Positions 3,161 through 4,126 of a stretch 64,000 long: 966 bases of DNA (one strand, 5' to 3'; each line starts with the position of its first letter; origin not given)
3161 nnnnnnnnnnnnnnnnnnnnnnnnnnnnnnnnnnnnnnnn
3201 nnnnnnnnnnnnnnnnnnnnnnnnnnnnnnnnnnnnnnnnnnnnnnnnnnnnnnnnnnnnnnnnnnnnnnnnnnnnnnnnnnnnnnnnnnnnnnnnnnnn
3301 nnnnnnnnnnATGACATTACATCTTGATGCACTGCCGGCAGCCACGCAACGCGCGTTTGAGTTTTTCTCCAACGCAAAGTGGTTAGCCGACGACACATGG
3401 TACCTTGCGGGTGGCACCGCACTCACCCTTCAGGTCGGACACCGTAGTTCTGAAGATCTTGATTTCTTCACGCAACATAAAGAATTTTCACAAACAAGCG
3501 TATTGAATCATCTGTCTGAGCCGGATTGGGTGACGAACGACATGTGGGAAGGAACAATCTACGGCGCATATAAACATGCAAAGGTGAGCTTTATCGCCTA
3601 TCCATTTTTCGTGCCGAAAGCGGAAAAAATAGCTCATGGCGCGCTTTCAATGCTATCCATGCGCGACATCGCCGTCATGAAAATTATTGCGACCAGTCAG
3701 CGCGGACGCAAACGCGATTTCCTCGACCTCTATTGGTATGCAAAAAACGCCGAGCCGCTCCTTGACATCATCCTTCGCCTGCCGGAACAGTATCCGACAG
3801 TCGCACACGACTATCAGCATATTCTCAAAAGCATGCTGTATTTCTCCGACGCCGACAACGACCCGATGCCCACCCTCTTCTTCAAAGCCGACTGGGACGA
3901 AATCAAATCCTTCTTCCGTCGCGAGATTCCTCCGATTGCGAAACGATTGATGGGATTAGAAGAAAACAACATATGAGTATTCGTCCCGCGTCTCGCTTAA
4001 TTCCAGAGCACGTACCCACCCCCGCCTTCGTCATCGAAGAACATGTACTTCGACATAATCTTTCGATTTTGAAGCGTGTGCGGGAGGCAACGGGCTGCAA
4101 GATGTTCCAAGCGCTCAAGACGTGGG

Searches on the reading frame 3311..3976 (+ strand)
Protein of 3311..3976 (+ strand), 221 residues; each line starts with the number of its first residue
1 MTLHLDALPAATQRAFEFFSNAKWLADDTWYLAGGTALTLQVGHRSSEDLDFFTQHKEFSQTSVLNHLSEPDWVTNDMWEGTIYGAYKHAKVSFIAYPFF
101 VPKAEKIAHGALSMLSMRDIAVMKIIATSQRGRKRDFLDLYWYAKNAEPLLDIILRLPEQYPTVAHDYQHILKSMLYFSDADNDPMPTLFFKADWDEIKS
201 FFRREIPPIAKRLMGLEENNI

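Call 3: search_protein_families(library=pfam, proteins=[window:3311-3973:+], max_evalue=0.1)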
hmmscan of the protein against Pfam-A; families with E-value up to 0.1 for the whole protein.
window:3311-3973:+ (221 aa): 1 family
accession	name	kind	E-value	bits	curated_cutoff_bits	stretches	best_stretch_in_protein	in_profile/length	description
PF08843.17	AbiEii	-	3.4e-17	63.6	22.5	2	27-63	12-47/238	Nucleotidyl transferase AbiEii toxin, Type IV TA system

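Call 4: search_protein_families(library=ncbifam, proteins=[window:3311-3973:+], max_evalue=0.1)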
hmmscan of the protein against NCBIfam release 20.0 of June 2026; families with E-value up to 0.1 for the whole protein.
window:3311-3973:+ (221 aa): 0 families

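Call 5: search_protein_families(library=padloc, proteins=[window:3311-3973:+], max_evalue=1)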
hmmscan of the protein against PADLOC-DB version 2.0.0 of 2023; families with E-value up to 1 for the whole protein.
window:3311-3973:+ (221 aa): 14 families
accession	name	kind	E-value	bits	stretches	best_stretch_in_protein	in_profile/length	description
PDLC02298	AbiEii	-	7.2e-08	30.1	2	21-58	19-57/220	AbiEii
PDLC02307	AbiEii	-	1.1e-06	26.6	2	27-58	21-52/219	AbiEii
PDLC02304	AbiEii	-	1.3e-06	26.6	2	112-145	156-189/260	AbiEii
PDLC02296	AbiEii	-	2.3e-05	21.7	2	32-63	48-79/282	AbiEii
PDLC02328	AbiEii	-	3.5e-05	21.8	2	27-64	12-50/203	AbiEii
PDLC02323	AbiEii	-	6.1e-05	20.7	2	33-61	43-72/248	AbiEii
PDLC02291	AbiEii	-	6.8e-05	20.3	1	26-69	52-92/310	AbiEii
PDLC02313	AbiEii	-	7.4e-05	20.4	2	120-201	165-247/254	AbiEii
PDLC02294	AbiEii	-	0.00023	19.1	1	95-161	137-203/260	AbiEii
PDLC02293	AbiEii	-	0.0017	15.9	1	33-63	45-78/270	AbiEii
PDLC02318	AbiEii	-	0.0025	15.2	1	94-147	136-187/280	AbiEii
PDLC02303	AbiEii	-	0.0034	14.9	1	27-57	38-70/249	AbiEii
PDLC02314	AbiEii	-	0.0089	13.4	1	27-70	50-94/290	AbiEii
PDLC02295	AbiEii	-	0.048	11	1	23-68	34-79/261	AbiEii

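Call 6: find_encoding_contigs(protein=window:3311-3976:+, flank=8000, max_places=10)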
Protein window:3311-3976:+ (221 aa): 5 contigs read that carry it; 3 places shown.
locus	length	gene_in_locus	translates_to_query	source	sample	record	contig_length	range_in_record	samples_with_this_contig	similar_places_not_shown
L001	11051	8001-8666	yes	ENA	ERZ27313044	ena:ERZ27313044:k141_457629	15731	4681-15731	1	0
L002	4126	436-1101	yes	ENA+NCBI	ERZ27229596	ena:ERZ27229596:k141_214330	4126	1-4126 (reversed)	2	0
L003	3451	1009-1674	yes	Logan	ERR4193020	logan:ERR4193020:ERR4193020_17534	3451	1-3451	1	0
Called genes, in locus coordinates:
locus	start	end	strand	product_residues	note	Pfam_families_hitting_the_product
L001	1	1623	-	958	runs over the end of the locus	PF00133:tRNA-synt_1, PF09334:tRNA-synt_1g, PF08264:Anticodon_1, PF19302:DUF5915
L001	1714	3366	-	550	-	PF03485:Arg_tRNA_synt_N, PF00750:tRNA-synt_1d, PF05746:DALR_1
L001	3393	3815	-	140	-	PF03946:Ribosomal_L11_N, PF00298:Ribosomal_L11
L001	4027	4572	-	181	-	PF02357:NusG, PF00467:KOW (weak)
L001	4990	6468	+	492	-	PF02784:Orn_Arg_deC_N, PF00278:Orn_DAP_Arg_deC (weak)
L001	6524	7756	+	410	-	PF03435:Sacchrp_dh_NADP, PF16653:Sacchrp_dh_C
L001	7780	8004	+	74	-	PF21956:DUF6922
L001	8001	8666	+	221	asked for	PF08843:AbiEii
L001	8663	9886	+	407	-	PF00278:Orn_DAP_Arg_deC (weak)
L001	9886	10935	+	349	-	PF00491:Arginase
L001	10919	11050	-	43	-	?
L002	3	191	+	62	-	?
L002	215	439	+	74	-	PF21956:DUF6922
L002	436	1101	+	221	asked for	PF08843:AbiEii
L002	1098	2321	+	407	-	PF00278:Orn_DAP_Arg_deC (weak)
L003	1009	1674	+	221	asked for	PF08843:AbiEii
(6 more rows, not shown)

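Call 7: find_homologous_proteins(query=window:3311-3973:+)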
Query window:3311-3973:+ (221 aa): 2220 proteins with E <= 0.001 among 2293 candidates; the best 120 are listed.
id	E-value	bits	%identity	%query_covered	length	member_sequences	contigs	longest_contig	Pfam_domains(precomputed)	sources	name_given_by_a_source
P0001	1.2e-147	507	100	100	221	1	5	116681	PF08843.18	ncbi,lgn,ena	-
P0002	1.1e-97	344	67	99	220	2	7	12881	PF08843.18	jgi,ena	-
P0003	5.1e-96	338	66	98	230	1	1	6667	PF08843.18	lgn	-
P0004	9.0e-95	334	66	98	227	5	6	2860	PF08843.18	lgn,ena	-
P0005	1.0e-94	334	68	96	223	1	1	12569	PF08843.18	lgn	-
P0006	1.6e-93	330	67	96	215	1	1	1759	PF08843.18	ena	-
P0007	1.0e-92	328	66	95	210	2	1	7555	PF08843.18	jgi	-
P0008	1.1e-91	324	67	95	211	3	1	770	PF08843.18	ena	-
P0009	2.8e-91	323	65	99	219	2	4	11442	PF08843.18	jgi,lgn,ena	-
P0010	6.0e-91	322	64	100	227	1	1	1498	PF08843.18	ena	-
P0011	1.2e-90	321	64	98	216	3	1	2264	PF08843.18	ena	-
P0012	2.3e-89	317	63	96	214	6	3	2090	PF08843.18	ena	-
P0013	2.9e-88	313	63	96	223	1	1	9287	PF08843.18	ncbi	-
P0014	3.4e-88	313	63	98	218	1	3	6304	PF08843.18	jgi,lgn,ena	-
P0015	5.9e-88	312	61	98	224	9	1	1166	PF08843.18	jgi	-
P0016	4.8e-86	306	61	97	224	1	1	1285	PF08843.18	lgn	-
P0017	1.9e-85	304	59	99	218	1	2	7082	PF08843.18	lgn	-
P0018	5.6e-85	302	59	95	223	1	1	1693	PF08843.18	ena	-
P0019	6.3e-85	302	61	98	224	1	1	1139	PF08843.18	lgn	-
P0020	2.6e-84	300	62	96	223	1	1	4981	PF08843.18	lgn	-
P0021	5.2e-84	299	60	98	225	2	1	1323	PF08843.18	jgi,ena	-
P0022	1.5e-82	294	60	98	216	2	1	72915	PF08843.18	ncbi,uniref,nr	ncbi:MAG: hypothetical protein A3D65_04845 [Candidatus Lloydbacteria bacterium RIFCSPHIGHO2_02_FULL_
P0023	2.0e-82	294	61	99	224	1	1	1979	PF08843.18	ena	-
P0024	6.8e-82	292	60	98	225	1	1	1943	PF08843.18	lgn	-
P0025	7.8e-82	292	60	96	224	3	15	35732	PF08843.18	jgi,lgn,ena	-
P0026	1.1e-81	291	57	98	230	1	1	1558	PF08843.18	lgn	-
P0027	1.1e-81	291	61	97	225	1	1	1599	PF08843.18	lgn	-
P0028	1.4e-81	291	59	98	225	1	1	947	PF08843.18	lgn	-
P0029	1.6e-81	291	59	96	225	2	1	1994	PF08843.18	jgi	-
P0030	1.7e-81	291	60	96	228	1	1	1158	PF08843.18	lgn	-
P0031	4.9e-81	289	59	97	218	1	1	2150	PF08843.18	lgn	-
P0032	6.0e-81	289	59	98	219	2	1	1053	PF08843.18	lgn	-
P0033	6.7e-81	289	60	98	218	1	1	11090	PF08843.18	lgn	-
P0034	6.8e-81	289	60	96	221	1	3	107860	PF08843.18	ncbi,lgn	-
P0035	7.1e-81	289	58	100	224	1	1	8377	PF08843.18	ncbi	-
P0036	7.3e-81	289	59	98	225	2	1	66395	PF08843.18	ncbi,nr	ncbi:nucleotidyl transferase AbiEii/AbiGii toxin family protein [Candidatus Uhrbacteria bacterium]|n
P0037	7.7e-81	289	57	98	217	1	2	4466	PF08843.18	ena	-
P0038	7.7e-81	289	59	97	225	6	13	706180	PF08843.18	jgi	-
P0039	9.0e-81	289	58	99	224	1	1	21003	PF08843.18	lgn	-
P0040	1.0e-80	288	60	98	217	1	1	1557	PF08843.18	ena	-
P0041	1.3e-80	288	61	96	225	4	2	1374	PF08843.18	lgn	-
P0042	3.2e-80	287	62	95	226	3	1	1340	PF08843.18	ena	-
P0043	3.7e-80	286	57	98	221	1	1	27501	PF08843.18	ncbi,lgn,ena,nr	ncbi:MAG: hypothetical protein G01um101417_430 [Parcubacteria group bacterium Gr01-1014_17]|nr:MAG: 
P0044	3.8e-80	286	60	95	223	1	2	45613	PF08843.18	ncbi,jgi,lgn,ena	-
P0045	4.7e-80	286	60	96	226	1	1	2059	PF08843.18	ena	-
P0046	4.7e-80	286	59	98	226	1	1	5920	PF08843.18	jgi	-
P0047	6.7e-80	286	58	96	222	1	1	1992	PF08843.18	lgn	-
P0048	1.0e-79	285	57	98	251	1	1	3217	PF08843.18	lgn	-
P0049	1.1e-79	285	58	96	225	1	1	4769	PF08843.18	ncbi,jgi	-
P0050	1.2e-79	285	57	96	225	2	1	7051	PF08843.18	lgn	-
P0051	1.4e-79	285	59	96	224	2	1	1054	PF08843.18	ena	-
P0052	1.5e-79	284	61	98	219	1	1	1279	PF08843.18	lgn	-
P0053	1.6e-79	284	60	98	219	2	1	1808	PF08843.18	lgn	-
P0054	1.7e-79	284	59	96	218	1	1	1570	PF08843.18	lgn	-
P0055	2.7e-79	284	60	95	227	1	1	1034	PF08843.18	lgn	-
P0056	3.9e-79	283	58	95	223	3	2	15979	PF08843.18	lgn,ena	-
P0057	4.2e-79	283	56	96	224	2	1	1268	PF08843.18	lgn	-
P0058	4.4e-79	283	60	97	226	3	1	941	PF08843.18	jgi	jgi:hypothetical protein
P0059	4.4e-79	283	58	98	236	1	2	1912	PF08843.18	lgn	-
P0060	5.2e-79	283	58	97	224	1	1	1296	PF08843.18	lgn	-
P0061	6.0e-79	283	58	95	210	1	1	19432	PF08843.18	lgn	-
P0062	6.8e-79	282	57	97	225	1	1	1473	PF08843.18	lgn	-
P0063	8.6e-79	282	59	96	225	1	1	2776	PF08843.18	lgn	-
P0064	8.9e-79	282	58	96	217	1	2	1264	PF08843.18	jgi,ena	-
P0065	1.3e-78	281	59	98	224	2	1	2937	PF08843.18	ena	-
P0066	1.4e-78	281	58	98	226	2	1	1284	PF08843.18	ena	-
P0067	1.5e-78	281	58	98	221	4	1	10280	PF08843.18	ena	-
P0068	1.5e-78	281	58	96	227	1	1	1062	PF08843.18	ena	-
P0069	1.7e-78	281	59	98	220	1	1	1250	PF08843.18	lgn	-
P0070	1.7e-78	281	56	97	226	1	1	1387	PF08843.18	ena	-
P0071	1.9e-78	281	58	97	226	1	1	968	PF08843.18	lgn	-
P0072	2.0e-78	281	56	97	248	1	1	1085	PF08843.18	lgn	-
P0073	2.0e-78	281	59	97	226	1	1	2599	PF08843.18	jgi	jgi:predicted nucleotidyltransferase component of viral defense system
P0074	2.1e-78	281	59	95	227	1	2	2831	PF08843.18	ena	-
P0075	2.3e-78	281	57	96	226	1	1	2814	PF08843.18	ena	-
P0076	2.3e-78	281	58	97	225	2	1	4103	PF08843.18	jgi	jgi:hypothetical protein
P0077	2.4e-78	281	58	95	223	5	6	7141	PF08843.18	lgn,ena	-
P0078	2.4e-78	281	58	97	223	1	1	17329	PF08843.18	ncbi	-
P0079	2.5e-78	281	58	97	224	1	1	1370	PF08843.18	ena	-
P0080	2.6e-78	280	58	96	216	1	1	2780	PF08843.18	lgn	-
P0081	2.8e-78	280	57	97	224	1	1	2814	PF08843.18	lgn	-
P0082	2.8e-78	280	56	96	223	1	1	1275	PF08843.18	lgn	-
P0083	2.9e-78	280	57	98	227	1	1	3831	PF08843.18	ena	-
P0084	3.0e-78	280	58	98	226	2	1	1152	PF08843.18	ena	-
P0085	3.1e-78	280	58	97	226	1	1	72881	PF08843.18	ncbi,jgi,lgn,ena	-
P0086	3.2e-78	280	59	96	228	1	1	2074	PF08843.18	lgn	-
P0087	3.2e-78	280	59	96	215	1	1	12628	PF08843.18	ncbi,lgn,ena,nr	ncbi:MAG: hypothetical protein G01um101433_891 [Parcubacteria group bacterium Gr01-1014_33]|nr:MAG: 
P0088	3.4e-78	280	60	97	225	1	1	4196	PF08843.18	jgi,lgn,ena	-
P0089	3.8e-78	280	56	96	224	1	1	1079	PF08843.18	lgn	-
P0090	4.0e-78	280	60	97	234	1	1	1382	PF08843.18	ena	-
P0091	4.0e-78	280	57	99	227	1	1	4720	PF08843.18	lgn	-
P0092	4.1e-78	280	57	96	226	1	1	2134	PF08843.18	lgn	-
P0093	4.3e-78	280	57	96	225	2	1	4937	PF08843.18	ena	-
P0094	4.7e-78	280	56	96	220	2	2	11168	PF08843.18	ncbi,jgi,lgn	-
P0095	6.2e-78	279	57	98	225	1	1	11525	PF08843.18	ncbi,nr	ncbi:MAG: nucleotidyl transferase AbiEii/AbiGii toxin family protein [Patescibacteria group bacteriu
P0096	6.3e-78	279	59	97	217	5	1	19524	PF08843.18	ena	-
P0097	6.5e-78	279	58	97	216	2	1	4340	PF08843.18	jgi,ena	-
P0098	8.4e-78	279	59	97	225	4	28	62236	PF08843.18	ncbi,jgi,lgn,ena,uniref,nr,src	ncbi:MAG: hypothetical protein A3G52_00695 [Candidatus Taylorbacteria bacterium RIFCSPLOWO2_12_FULL_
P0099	8.5e-78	279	58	95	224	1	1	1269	PF08843.18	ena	-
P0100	9.5e-78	279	57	95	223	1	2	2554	PF08843.18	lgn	-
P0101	9.5e-78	279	58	96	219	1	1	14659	PF08843.18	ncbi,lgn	-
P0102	9.6e-78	279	57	96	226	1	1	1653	PF08843.18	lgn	-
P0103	9.8e-78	279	60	95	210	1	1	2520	PF08843.18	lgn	-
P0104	1.1e-77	278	59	96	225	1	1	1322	PF08843.18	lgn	-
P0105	1.1e-77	278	58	98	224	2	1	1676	PF08843.18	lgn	-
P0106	1.2e-77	278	58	95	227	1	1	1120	PF08843.18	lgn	-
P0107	1.2e-77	278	58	98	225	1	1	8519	PF08843.18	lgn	-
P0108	1.3e-77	278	56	95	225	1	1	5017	PF08843.18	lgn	-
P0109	1.3e-77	278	57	98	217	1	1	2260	PF08843.18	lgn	-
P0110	1.3e-77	278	58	97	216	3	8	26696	PF08843.18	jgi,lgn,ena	-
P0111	1.4e-77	278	58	98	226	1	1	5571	PF08843.18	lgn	-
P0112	1.5e-77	278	55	99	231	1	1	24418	PF08843.18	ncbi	-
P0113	1.5e-77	278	56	98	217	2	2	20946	PF08843.18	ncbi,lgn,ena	-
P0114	1.6e-77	278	58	98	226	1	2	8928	PF08843.18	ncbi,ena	-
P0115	1.6e-77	278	61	96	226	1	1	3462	PF08843.18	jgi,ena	-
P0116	1.6e-77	278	57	97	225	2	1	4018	PF08843.18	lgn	-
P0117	1.7e-77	278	59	97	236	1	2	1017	PF08843.18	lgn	-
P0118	1.8e-77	278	58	98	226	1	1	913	PF08843.18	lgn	-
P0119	2.1e-77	278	58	95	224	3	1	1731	PF08843.18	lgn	-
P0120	2.1e-77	278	58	96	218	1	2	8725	PF08843.18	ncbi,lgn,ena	-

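Call 8: find_encoding_contigs(protein=P0002, flank=6000, max_places=4)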
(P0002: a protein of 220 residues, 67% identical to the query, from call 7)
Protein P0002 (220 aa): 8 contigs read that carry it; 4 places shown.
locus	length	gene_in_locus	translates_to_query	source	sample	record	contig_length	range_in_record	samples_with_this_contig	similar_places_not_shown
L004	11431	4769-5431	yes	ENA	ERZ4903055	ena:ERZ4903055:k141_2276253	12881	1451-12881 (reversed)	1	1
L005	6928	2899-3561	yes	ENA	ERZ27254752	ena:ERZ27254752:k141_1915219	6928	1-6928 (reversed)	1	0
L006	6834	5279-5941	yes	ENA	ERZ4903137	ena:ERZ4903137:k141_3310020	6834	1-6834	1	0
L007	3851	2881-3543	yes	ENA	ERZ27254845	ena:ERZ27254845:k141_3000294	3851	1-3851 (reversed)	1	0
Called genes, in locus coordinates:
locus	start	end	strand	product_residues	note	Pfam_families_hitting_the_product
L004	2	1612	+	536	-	?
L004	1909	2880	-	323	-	PF07705:CARDB (faint)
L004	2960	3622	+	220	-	PF04203:Sortase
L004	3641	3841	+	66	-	-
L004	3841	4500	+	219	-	PF08843:AbiEii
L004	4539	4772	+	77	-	PF21956:DUF6922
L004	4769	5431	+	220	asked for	PF08843:AbiEii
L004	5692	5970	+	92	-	-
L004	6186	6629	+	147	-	-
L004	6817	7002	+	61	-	-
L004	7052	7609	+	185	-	-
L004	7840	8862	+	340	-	PF01609:DDE_Tnp_1, PF13701:DDE_Tnp_1_4 (faint)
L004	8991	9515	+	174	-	-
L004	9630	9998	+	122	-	-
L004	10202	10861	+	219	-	-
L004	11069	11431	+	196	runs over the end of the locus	-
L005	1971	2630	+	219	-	PF08843:AbiEii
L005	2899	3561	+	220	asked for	PF08843:AbiEii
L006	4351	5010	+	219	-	PF08843:AbiEii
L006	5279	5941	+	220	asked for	PF08843:AbiEii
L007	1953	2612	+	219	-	PF08843:AbiEii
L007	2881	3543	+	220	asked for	PF08843:AbiEii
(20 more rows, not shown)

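Call 9: find_encoding_contigs(protein=P0022, flank=6000, max_places=3)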
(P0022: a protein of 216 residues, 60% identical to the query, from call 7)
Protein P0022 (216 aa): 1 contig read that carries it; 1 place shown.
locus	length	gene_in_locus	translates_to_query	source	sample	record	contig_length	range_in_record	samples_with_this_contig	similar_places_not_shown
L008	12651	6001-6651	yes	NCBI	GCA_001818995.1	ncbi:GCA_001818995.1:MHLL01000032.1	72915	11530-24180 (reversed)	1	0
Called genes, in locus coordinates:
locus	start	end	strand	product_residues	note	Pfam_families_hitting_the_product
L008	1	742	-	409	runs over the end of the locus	PF00534:Glycos_transf_1, PF13524:Glyco_trans_1_2 (weak), PF13692:Glyco_trans_1_4, PF13439:Glyco_transf_4, PF13579:Glyco_trans_4_4, PF00534:Glycos_transf_1, PF13692:Glyco_trans_1_4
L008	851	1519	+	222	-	-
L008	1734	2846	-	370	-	PF00155:Aminotran_1_2 (weak), PF01041:DegT_DnrJ_EryC1, PF00266:Aminotran_5 (weak), PF01212:Beta_elim_lyase (weak)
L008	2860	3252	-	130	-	PF05523:FdtA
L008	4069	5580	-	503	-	PF01943:Polysacc_synt, PF13440:Polysacc_synt_3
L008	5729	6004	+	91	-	PF21956:DUF6922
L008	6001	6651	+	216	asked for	PF08843:AbiEii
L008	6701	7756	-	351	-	PF02661:Fic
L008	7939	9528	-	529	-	-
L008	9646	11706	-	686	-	-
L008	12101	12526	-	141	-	PF19588:SxtJ (weak)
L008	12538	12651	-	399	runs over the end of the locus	PF13472:Lipase_GDSL_2 (faint)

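Call 10: find_encoding_contigs(protein=P0038, flank=6000, max_places=4)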
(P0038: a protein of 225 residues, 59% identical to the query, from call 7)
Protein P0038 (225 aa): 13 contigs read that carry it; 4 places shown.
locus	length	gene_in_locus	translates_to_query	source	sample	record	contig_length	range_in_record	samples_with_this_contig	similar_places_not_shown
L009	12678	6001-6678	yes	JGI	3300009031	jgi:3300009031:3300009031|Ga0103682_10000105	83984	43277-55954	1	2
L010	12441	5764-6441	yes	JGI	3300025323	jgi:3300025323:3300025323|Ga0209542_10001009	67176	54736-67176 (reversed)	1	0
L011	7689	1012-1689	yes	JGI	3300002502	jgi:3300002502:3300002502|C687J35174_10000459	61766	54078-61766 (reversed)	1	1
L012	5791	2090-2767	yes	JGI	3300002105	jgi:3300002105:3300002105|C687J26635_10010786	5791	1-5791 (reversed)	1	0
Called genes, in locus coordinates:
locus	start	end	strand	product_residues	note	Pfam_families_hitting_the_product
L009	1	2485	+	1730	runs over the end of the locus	PF00376:MerR (weak)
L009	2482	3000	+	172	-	-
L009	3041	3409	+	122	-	PF05635:23S_rRNA_IVP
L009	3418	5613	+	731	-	PF22925:TS_C (faint), PF07953:Toxin_R_bind_N (weak), PF00354:Pentaxin (faint), PF13385:Laminin_G_3, PF07953:Toxin_R_bind_N, PF13385:Laminin_G_3, PF07953:Toxin_R_bind_N, PF13385:Laminin_G_3, +2 more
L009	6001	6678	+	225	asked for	PF08843:AbiEii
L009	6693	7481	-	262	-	PF00551:Formyl_trans_N, PF02911:Formyl_trans_C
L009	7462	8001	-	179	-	PF01327:Pep_deformylase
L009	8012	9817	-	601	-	PF18074:PriA_C (weak)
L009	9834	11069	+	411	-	PF01225:Mur_ligase, PF08245:Mur_ligase_M (weak), PF02875:Mur_ligase_C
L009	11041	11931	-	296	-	-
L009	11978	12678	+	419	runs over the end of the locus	PF00275:EPSP_synthase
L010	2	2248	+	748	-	?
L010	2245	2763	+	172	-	-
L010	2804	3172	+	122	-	PF05635:23S_rRNA_IVP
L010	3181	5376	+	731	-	PF22925:TS_C (faint), PF07953:Toxin_R_bind_N (weak), PF00354:Pentaxin (faint), PF13385:Laminin_G_3, PF07953:Toxin_R_bind_N, PF13385:Laminin_G_3, PF07953:Toxin_R_bind_N, PF13385:Laminin_G_3, +2 more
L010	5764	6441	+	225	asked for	PF08843:AbiEii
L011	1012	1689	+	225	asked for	PF08843:AbiEii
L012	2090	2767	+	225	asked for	PF08843:AbiEii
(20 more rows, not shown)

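Call 53: fold_search(model_id=the predicted structure, library=pdb)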
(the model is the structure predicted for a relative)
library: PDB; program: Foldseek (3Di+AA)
matches with E <= 10: 499; with E <= 0.001: 10
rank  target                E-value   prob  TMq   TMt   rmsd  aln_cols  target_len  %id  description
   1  8an5_B                1.9e-05  1.00  0.45  0.52   6.6       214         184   15  MenAT1 toxin-antitoxin complex (rv0078a-rv0078b) from Mycobacterium tuberculosis H37Rv (released 2023-08-02)
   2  6y56                  6.8e-05  1.00  0.51  0.41   8.4       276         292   13  MenT4, nucleotidyltransferase toxin Rv2826c from Mycobacterium tuberculosis H37Rv (released 2020-09-16)
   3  8an4_A                7.2e-05  1.00  0.50  0.56   5.9       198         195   16  MenT1 toxin (rv0078a) from Mycobacterium tuberculosis H37Rv (released 2023-08-02)
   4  8an5_A                1.2e-04  1.00  0.50  0.56   8.8       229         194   14  MenAT1 toxin-antitoxin complex (rv0078a-rv0078b) from Mycobacterium tuberculosis H37Rv (released 2023-08-02)
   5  8an4_B                1.3e-04  1.00  0.49  0.56   9.0       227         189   15  MenT1 toxin (rv0078a) from Mycobacterium tuberculosis H37Rv (released 2023-08-02)
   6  5uvd                  3.3e-04  1.00  0.42  0.42   9.0       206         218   14  Crystal structure of an antigenic nucleotidyltransferase-like protein from Paracoccidioides brasiliensis (released 2018-01-31)
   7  4p37_A                6.0e-04  1.00  0.42  0.21  10.7       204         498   12  Crystal structure of the Megavirus polyadenylate synthase (released 2015-04-01)
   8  8rr5                  7.1e-04  1.00  0.44  0.53   9.6       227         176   13  MenT1 toxin (rv0078a) from Mycobacterium tuberculosis H37Rv, phosphorylated at T39 (released 2024-09-11)
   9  5kqj_MODEL_1_A        8.5e-04  0.99  0.34  0.39  12.4       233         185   12  Solution Structure of Antibiotic-Resistance Factor ANT(2'')-Ia Reveals Substrate-Regulated Conformation Dynami (released 2017-07-12)
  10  4p37_B                9.5e-04  1.00  0.42  0.21   4.6       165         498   13  Crystal structure of the Megavirus polyadenylate synthase (released 2015-04-01)
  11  4wse_B                1.4e-03  1.00  0.44  0.22  16.2       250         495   11  Crystal structure of the Mimivirus polyadenylate synthase (released 2015-04-01)
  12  4wse_A                3.1e-03  1.00  0.42  0.21  10.4       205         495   13  Crystal structure of the Mimivirus polyadenylate synthase (released 2015-04-01)
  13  1vfg_B                3.3e-03  0.92  0.33  0.22  10.8       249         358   12  Crystal structure of tRNA nucleotidyltransferase complexed with a primer tRNA and an incoming ATP analog (released 2004-08-10)
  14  4wby                  4.1e-03  0.98  0.42  0.29   8.1       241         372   11  tRNA-processing enzyme (apo form I) (released 2015-04-15)
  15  4wqk                  4.1e-03  0.97  0.34  0.41  12.0       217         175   12  Crystal structure of aminoglycoside nucleotidylyltransferase ANT(2")-Ia, apo form (released 2014-11-12)
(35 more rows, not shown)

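Call 75: search_dna_similar(query=window:3311-3973:+, collection=phages, mode=protein, max_evalue=0.001, max_rows=10)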
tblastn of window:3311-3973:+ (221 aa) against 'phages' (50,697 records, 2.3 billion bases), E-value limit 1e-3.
Records with a match: 2; places in all: 2; records where one place covers at least 80% of the query: 0.
Best place of each record, by identity: <60% 2.
By first word of the organism name: Bacteriophage 2.
By host as written in the record: - 2.
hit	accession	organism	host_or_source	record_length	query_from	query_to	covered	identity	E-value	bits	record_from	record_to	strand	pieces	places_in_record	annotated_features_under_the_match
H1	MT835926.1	Bacteriophage sp.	human fecal samples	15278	32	199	76%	29.1%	3e-7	56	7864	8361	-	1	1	record has no annotation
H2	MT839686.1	Bacteriophage sp.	human fecal samples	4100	32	132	46%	35.5%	3e-4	47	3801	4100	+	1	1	record has no annotation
